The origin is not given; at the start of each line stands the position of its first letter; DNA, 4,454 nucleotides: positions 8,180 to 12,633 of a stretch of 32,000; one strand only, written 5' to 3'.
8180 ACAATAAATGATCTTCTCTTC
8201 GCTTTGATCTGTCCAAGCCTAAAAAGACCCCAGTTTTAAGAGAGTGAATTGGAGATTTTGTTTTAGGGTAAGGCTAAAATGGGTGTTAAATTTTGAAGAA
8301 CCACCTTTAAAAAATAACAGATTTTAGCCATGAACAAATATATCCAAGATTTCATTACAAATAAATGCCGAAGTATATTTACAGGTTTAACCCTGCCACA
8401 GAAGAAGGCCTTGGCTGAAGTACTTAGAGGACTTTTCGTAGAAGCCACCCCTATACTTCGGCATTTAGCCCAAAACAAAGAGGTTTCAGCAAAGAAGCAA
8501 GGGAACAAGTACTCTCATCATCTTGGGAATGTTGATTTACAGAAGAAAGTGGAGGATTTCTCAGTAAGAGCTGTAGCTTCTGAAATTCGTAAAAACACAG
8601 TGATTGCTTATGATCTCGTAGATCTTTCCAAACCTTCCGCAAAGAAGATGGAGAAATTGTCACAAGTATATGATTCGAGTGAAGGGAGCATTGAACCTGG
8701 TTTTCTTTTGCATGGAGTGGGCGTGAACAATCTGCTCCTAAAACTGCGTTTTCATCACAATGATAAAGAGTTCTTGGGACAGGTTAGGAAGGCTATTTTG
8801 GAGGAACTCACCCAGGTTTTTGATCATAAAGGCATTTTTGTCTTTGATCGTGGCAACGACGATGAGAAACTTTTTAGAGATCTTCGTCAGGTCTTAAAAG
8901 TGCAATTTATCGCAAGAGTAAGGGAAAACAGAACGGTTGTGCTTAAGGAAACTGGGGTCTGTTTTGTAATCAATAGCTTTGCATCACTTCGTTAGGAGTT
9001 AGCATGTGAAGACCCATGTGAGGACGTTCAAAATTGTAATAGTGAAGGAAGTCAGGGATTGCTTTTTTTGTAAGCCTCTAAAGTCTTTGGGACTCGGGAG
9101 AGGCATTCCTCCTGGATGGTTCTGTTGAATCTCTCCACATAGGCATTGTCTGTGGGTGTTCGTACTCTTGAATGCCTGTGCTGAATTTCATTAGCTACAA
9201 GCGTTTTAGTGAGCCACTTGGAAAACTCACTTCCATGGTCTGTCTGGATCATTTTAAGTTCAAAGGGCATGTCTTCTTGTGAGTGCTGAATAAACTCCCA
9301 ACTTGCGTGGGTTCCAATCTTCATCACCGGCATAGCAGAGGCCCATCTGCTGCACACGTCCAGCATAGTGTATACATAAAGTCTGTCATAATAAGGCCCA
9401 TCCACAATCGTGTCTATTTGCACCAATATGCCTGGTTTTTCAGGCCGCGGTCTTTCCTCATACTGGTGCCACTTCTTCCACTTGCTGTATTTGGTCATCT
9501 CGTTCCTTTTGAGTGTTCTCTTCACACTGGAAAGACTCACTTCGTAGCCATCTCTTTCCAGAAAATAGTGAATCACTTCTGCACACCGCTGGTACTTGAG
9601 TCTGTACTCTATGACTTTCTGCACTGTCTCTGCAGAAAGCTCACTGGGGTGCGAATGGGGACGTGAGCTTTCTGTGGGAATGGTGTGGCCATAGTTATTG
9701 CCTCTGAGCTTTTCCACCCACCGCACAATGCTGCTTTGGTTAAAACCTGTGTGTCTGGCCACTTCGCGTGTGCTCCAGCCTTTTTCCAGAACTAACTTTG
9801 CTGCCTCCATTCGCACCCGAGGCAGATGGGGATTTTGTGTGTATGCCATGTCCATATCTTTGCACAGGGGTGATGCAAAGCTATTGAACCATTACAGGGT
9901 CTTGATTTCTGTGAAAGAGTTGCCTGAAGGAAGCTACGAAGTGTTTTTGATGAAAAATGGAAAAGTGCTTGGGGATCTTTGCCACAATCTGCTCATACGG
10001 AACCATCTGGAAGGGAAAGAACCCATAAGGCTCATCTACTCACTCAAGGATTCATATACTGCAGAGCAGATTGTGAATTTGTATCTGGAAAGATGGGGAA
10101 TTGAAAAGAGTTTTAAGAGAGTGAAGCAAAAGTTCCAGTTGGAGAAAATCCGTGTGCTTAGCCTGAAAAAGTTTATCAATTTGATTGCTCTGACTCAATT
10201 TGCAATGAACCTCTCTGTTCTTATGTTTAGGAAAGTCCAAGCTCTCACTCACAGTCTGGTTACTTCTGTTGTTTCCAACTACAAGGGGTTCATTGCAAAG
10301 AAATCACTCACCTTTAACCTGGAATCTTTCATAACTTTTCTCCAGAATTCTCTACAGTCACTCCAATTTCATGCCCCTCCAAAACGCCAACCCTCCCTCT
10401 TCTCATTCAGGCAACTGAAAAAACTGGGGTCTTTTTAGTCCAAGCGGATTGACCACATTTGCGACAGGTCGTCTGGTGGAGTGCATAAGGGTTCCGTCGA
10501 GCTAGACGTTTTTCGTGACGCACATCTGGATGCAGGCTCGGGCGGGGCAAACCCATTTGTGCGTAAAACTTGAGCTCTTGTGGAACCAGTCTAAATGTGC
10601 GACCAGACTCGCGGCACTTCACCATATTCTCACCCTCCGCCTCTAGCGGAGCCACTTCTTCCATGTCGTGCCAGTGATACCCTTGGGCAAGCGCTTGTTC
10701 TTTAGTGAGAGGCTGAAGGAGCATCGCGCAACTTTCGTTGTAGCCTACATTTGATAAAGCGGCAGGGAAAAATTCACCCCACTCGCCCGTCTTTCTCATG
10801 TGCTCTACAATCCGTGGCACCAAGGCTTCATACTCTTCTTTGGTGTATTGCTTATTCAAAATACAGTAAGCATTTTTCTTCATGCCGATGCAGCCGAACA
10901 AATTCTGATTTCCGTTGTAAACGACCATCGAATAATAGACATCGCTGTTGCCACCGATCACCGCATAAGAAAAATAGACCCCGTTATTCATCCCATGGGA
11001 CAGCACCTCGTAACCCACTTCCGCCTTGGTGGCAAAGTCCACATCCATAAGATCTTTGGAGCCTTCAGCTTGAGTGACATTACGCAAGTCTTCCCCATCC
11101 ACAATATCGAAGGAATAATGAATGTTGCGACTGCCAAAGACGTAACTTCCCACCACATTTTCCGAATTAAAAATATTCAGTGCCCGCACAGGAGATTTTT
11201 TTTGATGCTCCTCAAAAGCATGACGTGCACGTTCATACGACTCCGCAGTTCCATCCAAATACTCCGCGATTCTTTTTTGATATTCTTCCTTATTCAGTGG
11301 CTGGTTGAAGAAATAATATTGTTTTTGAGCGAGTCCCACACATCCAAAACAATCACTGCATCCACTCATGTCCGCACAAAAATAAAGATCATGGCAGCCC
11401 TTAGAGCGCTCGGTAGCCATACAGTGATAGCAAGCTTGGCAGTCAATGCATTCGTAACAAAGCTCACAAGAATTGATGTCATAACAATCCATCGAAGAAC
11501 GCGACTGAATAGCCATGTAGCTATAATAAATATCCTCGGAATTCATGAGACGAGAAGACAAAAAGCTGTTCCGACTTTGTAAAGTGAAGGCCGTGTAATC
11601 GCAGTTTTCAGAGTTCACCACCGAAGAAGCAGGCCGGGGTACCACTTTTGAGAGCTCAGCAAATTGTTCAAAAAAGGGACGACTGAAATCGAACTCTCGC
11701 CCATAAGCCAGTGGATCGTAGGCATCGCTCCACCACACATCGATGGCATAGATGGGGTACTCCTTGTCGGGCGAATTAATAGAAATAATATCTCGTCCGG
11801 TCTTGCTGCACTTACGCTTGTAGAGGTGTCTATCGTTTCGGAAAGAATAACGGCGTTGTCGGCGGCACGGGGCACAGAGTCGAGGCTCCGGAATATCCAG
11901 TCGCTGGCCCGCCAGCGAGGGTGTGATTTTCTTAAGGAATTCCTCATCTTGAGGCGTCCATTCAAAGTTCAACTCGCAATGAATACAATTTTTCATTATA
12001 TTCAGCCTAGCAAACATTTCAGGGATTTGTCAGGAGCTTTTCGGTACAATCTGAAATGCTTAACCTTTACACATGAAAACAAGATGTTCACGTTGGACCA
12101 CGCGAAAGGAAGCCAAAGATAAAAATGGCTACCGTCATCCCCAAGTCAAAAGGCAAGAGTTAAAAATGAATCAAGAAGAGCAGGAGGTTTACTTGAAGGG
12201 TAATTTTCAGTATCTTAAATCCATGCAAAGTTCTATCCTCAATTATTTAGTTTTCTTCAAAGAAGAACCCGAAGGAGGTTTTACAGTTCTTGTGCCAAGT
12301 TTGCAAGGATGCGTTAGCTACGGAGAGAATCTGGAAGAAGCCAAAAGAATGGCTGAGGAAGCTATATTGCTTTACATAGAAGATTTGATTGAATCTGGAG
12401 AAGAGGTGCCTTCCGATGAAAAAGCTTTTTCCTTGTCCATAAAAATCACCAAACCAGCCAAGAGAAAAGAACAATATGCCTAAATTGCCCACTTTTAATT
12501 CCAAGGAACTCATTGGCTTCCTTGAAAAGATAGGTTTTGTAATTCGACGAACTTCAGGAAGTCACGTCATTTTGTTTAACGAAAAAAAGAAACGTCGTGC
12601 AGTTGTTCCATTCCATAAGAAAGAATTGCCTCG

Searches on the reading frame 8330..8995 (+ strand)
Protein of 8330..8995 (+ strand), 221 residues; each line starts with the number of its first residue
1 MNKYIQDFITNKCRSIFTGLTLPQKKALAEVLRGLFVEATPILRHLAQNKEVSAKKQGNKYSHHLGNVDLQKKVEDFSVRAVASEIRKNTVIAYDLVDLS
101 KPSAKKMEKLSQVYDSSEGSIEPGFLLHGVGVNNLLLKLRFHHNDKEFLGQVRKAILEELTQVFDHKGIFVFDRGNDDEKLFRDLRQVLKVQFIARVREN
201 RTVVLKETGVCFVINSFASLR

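Call 16: search_protein_families(library=pfam, proteins=[window:8330-8995:+], max_evalue=0.01)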
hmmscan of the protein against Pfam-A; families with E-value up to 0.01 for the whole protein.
window:8330-8995:+ (221 aa): 0 families

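Call 35: search_protein_families(library=pfam, proteins=[window:8330-8995:+], max_evalue=0.01)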
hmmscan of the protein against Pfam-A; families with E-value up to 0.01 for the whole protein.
window:8330-8995:+ (221 aa): 0 families

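Call 44: search_protein_families(library=padloc, proteins=[window:8330-8995:+], max_evalue=0.01)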
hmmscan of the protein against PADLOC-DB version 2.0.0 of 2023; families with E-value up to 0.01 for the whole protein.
window:8330-8995:+ (221 aa): 0 families

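Call 45: search_protein_families(library=ncbifam, proteins=[window:8330-8995:+], max_evalue=0.01)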
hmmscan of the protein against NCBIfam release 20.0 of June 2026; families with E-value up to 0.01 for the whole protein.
window:8330-8995:+ (221 aa): 2 families
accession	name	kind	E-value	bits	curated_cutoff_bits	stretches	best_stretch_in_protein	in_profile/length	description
NF033591.1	transpos_IS4_2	equivalog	1.8e-05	24.1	152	1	151-206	101-158/340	IS4 family transposase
NF041680.1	transp_NF041680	equivalog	0.0029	16.7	440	1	154-205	161-211/439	NF041680 family putative transposase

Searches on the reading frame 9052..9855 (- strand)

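Call 16: search_protein_families(library=pfam, proteins=[window:9052-9855:-], max_evalue=0.01)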
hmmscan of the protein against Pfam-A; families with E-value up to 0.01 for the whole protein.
window:9052-9855:- (267 aa): 7 families
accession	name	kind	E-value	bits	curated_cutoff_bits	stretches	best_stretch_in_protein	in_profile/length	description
PF00665.32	rve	-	9.9e-12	45.5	32.6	1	139-234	2-102/102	Integrase core domain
PF13384.12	HTH_23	-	1.7e-07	31.3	24.6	1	13-49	5-40/50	Homeodomain-like domain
PF13683.12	rve_3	-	2.2e-07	31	26.5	1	223-257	2-36/67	Integrase core domain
PF01527.26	HTH_Tnp_1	-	9e-07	29.5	24.1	1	14-53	11-50/75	Transposase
PF13565.12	HTH_32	-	0.00064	20.7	33.7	1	44-115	3-73/73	Homeodomain-like domain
PF13518.12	HTH_28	-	0.0015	19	25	1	15-52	2-38/52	Helix-turn-helix domain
PF06056.18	Terminase_5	-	0.0022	18.3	20.3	0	17-51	5-38/58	Putative ATPase subunit of terminase (gpP-like)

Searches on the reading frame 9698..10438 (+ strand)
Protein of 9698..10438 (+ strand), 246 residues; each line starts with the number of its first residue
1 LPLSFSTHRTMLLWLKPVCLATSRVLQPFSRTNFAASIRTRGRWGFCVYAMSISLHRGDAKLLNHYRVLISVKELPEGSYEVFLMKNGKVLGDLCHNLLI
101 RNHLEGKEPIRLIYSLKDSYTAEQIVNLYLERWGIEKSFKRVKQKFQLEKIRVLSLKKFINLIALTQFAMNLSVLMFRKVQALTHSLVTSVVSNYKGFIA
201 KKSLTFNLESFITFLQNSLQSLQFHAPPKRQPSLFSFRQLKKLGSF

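Call 16: search_protein_families(library=pfam, proteins=[window:9698-10438:+], max_evalue=0.01)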
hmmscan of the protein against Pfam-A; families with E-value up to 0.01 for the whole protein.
window:9698-10438:+ (246 aa): 3 families
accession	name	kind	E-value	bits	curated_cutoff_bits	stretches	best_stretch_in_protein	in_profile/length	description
PF01609.27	DDE_Tnp_1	-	2e-09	37.9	23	1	101-172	139-200/200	Transposase DDE domain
PF04693.18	DDE_Tnp_2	-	0.00017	21.4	20.2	1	70-172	221-314/327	Archaeal putative transposase ISC1217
PF13751.12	DDE_Tnp_1_6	-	0.0013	19.4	25.1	1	118-175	66-124/125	Transposase DDE domain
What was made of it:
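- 10407..11996 (-): Paralog P5. Only 2 Cys in half-core B'. The C-terminus is truncated and lacks the last knuckle. The 3' end abuts or overlaps a DDE transposase ORF at 9698-10438 (call 16).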

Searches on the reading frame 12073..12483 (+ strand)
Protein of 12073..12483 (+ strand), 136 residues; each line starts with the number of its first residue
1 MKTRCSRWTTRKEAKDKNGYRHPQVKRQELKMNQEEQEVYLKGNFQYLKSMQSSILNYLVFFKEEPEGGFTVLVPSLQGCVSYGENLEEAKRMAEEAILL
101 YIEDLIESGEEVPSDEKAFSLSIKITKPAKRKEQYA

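Call 16: search_protein_families(library=pfam, proteins=[window:12073-12483:+], max_evalue=0.01)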
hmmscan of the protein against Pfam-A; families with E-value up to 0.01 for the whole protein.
window:12073-12483:+ (136 aa): 2 families
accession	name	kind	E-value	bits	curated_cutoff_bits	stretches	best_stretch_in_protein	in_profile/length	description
PF15919.11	HicB_lk_antitox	-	1.7e-12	48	27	1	60-115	3-58/123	HicB_like antitoxin of bacterial toxin-antitoxin system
PF21748.3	UPF0150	-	0.0042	17.4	27.3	1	65-113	16-64/64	UPF0150-like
